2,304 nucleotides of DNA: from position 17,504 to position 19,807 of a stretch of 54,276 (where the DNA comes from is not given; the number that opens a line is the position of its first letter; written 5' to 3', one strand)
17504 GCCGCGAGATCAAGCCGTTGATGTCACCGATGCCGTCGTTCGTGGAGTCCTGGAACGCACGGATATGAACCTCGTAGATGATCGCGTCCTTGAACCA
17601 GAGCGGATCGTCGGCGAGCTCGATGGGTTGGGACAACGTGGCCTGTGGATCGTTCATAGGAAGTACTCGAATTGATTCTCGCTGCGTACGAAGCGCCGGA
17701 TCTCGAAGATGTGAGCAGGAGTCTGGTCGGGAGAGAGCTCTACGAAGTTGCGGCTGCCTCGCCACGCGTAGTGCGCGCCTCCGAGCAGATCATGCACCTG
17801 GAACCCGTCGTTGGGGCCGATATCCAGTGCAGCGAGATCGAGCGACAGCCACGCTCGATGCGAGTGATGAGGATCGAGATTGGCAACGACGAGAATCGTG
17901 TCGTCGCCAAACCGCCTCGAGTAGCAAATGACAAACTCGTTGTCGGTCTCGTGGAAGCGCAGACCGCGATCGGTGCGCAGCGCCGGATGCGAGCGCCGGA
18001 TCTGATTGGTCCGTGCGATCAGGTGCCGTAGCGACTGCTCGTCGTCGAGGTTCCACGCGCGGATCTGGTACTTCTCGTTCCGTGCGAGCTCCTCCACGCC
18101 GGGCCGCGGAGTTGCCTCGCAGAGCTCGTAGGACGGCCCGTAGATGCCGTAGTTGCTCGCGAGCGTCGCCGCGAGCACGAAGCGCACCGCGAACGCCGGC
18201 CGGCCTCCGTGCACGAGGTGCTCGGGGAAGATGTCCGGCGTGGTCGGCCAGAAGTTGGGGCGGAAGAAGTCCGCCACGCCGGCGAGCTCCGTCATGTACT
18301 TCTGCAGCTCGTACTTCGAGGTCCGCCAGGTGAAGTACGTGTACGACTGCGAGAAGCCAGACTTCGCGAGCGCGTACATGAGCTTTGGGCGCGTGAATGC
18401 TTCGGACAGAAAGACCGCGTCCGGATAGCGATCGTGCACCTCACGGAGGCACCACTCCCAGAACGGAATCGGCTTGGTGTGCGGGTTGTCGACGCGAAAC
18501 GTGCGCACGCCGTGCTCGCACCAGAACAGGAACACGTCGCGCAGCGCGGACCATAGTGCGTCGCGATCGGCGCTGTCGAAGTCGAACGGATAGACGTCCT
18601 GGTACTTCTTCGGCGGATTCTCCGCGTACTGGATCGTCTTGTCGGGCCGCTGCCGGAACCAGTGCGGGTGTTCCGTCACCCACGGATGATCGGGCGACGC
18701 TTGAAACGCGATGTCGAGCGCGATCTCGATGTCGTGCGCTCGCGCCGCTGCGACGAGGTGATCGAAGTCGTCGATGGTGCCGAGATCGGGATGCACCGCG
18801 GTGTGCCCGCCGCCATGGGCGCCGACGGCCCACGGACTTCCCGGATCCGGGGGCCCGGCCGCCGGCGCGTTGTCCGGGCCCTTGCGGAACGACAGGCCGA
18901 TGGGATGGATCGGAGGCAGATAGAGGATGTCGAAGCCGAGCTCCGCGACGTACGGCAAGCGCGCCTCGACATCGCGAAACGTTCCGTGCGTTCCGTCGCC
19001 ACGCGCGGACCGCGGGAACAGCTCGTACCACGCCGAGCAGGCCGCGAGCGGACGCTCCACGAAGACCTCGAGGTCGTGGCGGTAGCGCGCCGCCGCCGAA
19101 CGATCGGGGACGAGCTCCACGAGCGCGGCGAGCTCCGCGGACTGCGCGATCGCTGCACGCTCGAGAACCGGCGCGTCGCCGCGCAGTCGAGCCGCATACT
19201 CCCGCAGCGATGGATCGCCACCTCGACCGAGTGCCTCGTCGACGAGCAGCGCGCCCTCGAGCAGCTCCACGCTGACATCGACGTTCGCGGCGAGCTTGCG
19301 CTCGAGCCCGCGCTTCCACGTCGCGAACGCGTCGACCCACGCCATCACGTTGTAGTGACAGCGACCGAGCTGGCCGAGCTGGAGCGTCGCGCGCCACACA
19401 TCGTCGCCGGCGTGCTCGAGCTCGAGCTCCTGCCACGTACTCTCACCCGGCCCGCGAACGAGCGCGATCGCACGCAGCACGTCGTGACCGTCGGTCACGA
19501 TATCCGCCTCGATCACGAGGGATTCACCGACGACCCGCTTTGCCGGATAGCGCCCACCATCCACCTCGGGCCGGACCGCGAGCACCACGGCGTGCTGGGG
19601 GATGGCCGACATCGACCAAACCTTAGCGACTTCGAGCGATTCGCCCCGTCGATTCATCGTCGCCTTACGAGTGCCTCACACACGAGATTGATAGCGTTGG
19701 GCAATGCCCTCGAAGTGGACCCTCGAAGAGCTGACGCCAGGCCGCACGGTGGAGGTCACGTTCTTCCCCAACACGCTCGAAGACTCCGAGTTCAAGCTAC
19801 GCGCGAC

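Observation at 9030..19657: GlgE-pathway alpha-glucan cluster (glgE-treS/mak-glgB with ATGA start/stop overlaps) flanked by malQ, a HAD phosphatase and an Fgd-like LLM oxidoreductase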

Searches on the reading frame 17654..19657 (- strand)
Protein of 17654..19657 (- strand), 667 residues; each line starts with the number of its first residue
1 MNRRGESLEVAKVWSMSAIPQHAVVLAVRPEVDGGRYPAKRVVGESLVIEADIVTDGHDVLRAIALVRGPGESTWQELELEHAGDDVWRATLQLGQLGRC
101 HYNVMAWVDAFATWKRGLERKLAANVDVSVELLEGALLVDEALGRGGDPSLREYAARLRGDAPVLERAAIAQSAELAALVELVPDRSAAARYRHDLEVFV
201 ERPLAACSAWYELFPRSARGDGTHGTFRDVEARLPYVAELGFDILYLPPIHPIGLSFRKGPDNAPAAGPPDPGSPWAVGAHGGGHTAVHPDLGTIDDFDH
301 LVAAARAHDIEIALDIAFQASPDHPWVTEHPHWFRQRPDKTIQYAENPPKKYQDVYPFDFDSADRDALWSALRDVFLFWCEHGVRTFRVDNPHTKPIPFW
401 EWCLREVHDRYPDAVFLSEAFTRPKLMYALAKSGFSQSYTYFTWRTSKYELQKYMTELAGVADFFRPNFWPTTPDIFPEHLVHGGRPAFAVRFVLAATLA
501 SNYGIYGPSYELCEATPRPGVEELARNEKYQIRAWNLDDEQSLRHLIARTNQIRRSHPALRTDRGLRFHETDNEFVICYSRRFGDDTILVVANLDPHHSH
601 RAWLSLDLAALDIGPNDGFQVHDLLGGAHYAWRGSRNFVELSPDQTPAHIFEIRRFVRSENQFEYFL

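Call 3: search_protein_families(library=pfam, proteins=[window:17654-19657:-])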
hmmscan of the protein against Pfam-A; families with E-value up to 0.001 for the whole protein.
window:17654-19657:- (667 aa): 4 families
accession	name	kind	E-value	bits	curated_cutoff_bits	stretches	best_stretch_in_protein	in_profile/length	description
PF11896.14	GlgE_dom_N_S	-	6.5e-53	180.2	25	1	23-202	3-179/179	Alpha-1,4-glucan:maltose-1-phosphate maltosyltransferase, domain N/S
PF21702.3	GLGE_C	-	7.2e-30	103.5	27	1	568-653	1-87/87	GLGE, C-terminal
PF00128.31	Alpha-amylase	-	7.2e-09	35.8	22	1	221-371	11-140/446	Alpha amylase, catalytic domain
PF16657.11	Malt_amylase_C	-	8.6e-06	26.2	27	1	566-643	3-70/75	Maltogenic Amylase, C-terminal domain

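Call 4: search_protein_families(library=ncbifam, proteins=[window:17654-19657:-])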
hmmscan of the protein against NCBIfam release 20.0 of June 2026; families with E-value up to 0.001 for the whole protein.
window:17654-19657:- (667 aa): 9 families
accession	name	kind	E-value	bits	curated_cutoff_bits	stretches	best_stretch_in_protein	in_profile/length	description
TIGR02456.1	treS_nterm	equivalog_domain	8.7e-17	60.8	678.35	2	285-355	65-135/539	maltose alpha-D-glucosyltransferase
NF051899.1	BetGalacBglAAgro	equivalog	5.3e-14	51.5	900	1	285-330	65-111/537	beta-galactosidase BglA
TIGR02403.1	trehalose_treC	equivalog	5.3e-12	45.2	799.05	1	286-329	65-109/544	alpha,alpha-phosphotrehalase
NF008183.0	PRK10933.1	subfamily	5.4e-12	45.2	535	1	285-344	70-123/551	alpha,alpha-phosphotrehalase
NF041321.1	Alpha-amyl_MalA_Halo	equivalog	1.9e-09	36.5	875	0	208-250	260-304/666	alpha-amylase MalA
NF008051.0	PRK10785.1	equivalog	3.3e-08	32.2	568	0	287-364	217-288/607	maltodextrin glucosidase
TIGR02401.1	trehalose_TreY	equivalog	2e-06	26.3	498.65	0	285-326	54-91/838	malto-oligosyltrehalose synthase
NF041090.1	Cyc-maltodext_AglB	equivalog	1.1e-05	24.5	540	0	287-425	103-241/470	cyclomaltodextrinase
TIGR02402.1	trehalose_TreZ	equivalog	6.3e-05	21.5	538.8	0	223-319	107-184/545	malto-oligosyltrehalose trehalohydrolase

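Call 75: search_solved_structures(query=window:17657-19657:-, max_evalue=1e-30)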
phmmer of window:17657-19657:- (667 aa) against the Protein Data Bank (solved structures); distinct sequences matched with E-value up to 1e-30: 8.
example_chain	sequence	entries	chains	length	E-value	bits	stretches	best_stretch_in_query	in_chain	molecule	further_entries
4u2y_A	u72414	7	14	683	2.6e-180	604.4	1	24-655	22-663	Alpha-1,4-glucan:maltose-1-phosphate maltosyltransferase 1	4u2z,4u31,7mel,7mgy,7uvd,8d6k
5vsj_A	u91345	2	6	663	2.7e-180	604.3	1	24-653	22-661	Alpha-1,4-glucan:maltose-1-phosphate maltosyltransferase 1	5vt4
3zss_A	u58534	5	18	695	1.7e-179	601.7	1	24-655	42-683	PUTATIVE GLUCANOHYDROLASE PEP1A | PUTATIVE GLUCANOHYDROLASE PEP1A GLGE ISOFORM 1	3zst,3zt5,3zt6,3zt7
5cvs_A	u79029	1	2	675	1.2e-178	598.9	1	24-655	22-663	Alpha-1,4-glucan:maltose-1-phosphate maltosyltransferase 1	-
4cn4_A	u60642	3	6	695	1.2e-178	598.9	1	24-655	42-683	ALPHA-1,4-GLUCAN:MALTOSE-1-PHOSPHATE MALTOSYLTRANSFERASE 1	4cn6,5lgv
4cn1_A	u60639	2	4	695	2.1e-178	598.1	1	24-655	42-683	ALPHA-1,4-GLUCAN: MALTOSE-1-PHOSPHATE MALTOSYLTRANSFERASE 1 | Alpha-1,4-glucan:maltose-1-phosphate maltosyltransferase 1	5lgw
5cgm_A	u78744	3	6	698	2.8e-163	548.1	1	86-653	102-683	Alpha-1,4-glucan:maltose-1-phosphate maltosyltransferase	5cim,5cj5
4u33_A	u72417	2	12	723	1e-152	513.2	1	96-653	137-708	Alpha-1,4-glucan:maltose-1-phosphate maltosyltransferase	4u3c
